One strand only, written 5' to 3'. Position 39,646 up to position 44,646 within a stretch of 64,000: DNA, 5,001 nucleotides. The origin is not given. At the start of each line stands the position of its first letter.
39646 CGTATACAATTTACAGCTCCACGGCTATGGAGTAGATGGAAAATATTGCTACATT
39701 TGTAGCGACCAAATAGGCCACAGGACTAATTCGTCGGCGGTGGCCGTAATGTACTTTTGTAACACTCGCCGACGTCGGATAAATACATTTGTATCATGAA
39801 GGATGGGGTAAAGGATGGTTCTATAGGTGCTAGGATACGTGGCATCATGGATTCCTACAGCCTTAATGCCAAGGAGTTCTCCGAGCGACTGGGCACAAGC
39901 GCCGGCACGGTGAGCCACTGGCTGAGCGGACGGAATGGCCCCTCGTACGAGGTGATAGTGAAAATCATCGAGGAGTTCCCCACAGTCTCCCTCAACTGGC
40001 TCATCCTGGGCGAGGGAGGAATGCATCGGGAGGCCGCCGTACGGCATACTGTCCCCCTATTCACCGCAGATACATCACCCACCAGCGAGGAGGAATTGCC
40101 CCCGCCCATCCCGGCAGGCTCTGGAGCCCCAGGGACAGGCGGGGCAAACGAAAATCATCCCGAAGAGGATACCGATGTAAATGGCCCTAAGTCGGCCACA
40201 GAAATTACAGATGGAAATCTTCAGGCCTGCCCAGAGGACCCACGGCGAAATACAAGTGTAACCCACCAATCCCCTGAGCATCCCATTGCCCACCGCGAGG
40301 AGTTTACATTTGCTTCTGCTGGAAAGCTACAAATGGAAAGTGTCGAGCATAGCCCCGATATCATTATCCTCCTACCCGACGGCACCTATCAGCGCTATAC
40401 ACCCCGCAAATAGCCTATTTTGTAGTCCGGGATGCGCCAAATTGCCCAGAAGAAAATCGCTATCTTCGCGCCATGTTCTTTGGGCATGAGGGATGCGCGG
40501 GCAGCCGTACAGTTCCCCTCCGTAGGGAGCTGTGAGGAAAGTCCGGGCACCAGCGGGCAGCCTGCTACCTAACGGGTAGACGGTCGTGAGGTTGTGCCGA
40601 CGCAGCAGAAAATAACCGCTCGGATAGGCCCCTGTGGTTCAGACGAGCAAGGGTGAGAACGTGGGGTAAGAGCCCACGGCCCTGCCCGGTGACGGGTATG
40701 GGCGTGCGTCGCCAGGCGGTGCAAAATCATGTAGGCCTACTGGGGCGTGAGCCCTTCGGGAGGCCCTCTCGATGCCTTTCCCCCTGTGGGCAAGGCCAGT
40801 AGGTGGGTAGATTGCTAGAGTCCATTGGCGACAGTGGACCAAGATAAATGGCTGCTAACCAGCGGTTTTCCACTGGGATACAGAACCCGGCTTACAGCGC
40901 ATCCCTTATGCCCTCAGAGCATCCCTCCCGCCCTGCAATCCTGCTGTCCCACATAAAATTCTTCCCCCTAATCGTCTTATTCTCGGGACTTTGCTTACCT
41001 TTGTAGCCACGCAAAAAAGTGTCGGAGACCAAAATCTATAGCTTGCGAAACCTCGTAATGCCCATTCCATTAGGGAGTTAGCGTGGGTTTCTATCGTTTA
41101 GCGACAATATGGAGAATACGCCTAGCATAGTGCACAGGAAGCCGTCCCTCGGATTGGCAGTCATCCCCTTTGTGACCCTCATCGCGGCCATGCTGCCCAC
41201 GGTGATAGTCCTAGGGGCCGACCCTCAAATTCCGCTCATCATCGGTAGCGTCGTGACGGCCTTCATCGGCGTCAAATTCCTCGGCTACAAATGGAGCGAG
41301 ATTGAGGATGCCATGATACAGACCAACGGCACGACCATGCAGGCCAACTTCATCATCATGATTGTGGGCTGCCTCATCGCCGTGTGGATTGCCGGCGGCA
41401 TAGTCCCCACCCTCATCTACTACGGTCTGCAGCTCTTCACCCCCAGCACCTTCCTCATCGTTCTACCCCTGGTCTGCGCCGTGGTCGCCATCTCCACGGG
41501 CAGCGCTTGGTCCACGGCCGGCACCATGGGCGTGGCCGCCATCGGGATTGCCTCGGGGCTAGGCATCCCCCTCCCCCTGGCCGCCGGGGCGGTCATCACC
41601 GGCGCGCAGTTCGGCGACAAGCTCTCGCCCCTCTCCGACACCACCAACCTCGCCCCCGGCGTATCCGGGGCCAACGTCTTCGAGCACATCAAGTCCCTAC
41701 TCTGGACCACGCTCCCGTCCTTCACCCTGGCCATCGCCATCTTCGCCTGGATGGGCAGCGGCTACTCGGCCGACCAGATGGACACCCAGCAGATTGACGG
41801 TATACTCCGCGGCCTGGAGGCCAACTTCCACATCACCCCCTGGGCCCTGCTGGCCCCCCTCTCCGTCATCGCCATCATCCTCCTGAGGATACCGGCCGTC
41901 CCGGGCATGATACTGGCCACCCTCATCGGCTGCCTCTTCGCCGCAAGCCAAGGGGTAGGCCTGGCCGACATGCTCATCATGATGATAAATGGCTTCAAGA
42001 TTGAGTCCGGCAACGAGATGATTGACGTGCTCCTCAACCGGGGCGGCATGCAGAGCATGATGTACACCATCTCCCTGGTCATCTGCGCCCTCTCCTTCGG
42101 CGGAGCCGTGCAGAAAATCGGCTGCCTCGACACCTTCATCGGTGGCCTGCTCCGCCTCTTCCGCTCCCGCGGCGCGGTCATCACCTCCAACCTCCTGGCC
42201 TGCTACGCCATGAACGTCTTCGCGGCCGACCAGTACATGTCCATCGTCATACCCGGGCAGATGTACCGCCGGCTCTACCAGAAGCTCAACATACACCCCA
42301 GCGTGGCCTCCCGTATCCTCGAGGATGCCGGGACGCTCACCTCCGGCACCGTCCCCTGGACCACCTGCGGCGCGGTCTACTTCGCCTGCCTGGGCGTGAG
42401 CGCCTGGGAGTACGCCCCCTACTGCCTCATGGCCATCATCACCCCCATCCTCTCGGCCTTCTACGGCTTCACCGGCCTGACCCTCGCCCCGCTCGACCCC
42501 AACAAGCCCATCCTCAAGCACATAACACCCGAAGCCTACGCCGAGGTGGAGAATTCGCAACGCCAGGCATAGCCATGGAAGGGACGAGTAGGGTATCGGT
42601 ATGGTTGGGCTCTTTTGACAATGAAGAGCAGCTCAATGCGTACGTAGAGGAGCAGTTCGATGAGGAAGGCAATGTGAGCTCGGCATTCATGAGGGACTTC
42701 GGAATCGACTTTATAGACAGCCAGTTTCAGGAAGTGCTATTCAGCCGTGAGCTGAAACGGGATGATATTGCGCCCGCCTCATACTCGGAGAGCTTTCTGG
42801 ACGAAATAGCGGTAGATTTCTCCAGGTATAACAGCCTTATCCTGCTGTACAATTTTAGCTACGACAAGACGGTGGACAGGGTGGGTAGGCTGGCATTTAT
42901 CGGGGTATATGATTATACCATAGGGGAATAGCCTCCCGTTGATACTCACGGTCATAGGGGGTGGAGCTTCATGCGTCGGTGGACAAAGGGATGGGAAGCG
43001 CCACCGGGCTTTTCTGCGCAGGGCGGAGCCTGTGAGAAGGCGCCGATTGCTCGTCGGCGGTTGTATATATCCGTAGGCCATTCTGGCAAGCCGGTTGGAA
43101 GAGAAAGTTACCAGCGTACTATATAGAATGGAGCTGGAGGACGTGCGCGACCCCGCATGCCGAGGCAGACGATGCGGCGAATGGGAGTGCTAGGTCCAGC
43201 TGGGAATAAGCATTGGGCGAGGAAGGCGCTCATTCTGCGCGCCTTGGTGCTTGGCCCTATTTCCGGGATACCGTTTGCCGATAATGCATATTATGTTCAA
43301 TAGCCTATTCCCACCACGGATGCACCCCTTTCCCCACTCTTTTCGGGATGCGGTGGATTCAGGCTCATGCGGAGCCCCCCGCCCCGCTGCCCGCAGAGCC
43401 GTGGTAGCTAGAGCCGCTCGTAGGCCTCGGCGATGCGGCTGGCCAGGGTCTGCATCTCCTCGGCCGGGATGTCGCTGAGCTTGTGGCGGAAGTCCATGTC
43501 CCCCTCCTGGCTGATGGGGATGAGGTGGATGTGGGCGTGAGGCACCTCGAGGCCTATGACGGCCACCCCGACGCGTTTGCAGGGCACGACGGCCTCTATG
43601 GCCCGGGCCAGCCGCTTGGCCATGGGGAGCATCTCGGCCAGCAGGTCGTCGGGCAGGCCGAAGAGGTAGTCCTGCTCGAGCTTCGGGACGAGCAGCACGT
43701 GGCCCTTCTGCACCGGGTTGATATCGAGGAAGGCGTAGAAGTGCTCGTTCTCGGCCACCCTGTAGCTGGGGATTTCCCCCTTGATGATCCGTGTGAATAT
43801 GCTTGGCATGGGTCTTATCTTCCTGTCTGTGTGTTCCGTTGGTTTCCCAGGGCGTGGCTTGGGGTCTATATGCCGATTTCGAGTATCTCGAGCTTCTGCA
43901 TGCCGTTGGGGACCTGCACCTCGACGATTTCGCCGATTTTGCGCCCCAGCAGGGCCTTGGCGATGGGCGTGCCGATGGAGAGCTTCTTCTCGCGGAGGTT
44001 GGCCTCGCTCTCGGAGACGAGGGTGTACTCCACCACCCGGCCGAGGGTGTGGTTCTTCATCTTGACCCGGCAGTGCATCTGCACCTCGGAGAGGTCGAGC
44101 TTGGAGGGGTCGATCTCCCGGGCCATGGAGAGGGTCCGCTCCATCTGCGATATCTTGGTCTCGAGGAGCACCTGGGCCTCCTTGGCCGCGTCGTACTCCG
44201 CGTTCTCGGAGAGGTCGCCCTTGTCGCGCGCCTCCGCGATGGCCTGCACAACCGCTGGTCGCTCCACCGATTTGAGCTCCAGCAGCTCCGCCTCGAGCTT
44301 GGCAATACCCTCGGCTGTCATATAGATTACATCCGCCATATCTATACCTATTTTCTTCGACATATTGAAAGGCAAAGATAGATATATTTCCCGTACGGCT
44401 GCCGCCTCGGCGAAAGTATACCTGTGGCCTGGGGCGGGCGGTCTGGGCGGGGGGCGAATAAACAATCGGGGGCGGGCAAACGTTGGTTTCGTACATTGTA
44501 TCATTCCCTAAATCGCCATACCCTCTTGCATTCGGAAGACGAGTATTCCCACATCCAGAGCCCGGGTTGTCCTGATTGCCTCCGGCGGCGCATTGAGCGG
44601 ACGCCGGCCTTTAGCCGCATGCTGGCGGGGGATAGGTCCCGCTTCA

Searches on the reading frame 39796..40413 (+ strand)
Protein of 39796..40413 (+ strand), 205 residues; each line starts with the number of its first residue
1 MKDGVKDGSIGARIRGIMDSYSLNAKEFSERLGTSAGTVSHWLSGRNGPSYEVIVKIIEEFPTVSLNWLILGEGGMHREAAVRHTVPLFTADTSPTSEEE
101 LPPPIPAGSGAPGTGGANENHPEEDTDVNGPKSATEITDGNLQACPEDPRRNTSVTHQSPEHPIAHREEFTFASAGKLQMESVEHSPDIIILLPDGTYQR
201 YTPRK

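Call 71: search_protein_families(library=pfam, proteins=[window:39796-40413:+], max_evalue=0.0001)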
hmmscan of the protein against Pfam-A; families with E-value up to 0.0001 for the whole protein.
window:39796-40413:+ (205 aa): 3 families
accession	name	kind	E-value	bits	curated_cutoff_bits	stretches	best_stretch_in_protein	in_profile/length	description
PF01381.28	HTH_3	-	4.5e-08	33.5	23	1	21-69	8-55/55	Helix-turn-helix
PF07022.19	Phage_CI_repr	-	6.2e-07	30.1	22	1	12-76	1-64/65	Bacteriophage CI repressor helix-turn-helix domain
PF12844.13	HTH_19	-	4.9e-06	26.8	30.2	1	11-74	1-63/64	Helix-turn-helix domain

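Call 85: search_protein_families(library=padloc, proteins=[window:39796-40413:+], max_evalue=0.001)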
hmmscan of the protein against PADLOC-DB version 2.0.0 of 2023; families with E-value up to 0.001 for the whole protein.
window:39796-40413:+ (205 aa): 3 families
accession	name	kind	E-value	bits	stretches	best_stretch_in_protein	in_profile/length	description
PDLC03951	RmrA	-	0.00041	17.4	1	2-70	2-68/400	-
PDLC04758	PDC-M64B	-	0.00054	18.4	1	9-57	30-78/123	-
PDLC04133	mad1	-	0.00054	18.2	1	18-44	1-27/60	mads_1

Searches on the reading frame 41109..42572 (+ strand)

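Call 71: search_protein_families(library=pfam, proteins=[window:41109-42572:+], max_evalue=0.0001)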
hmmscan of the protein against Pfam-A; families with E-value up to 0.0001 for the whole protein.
window:41109-42572:+ (487 aa): 1 family
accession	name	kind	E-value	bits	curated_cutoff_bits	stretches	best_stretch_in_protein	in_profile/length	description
PF03553.21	Na_H_antiporter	-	4.9e-60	203.8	23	1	165-457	1-303/303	Na+/H+ antiporter family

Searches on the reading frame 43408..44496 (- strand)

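Call 71: search_protein_families(library=pfam, proteins=[window:43408-44496:-], max_evalue=0.0001)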
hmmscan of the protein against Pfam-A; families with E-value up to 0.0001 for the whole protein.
window:43408-44496:- (362 aa): 2 families
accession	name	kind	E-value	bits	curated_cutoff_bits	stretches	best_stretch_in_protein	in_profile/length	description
PF01230.28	HIT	-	1.9e-16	60.9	21.5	1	240-328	2-95/98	HIT domain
PF11969.13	DcpS_C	-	3.9e-07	31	24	1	233-334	3-108/114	Scavenger mRNA decapping enzyme C-term binding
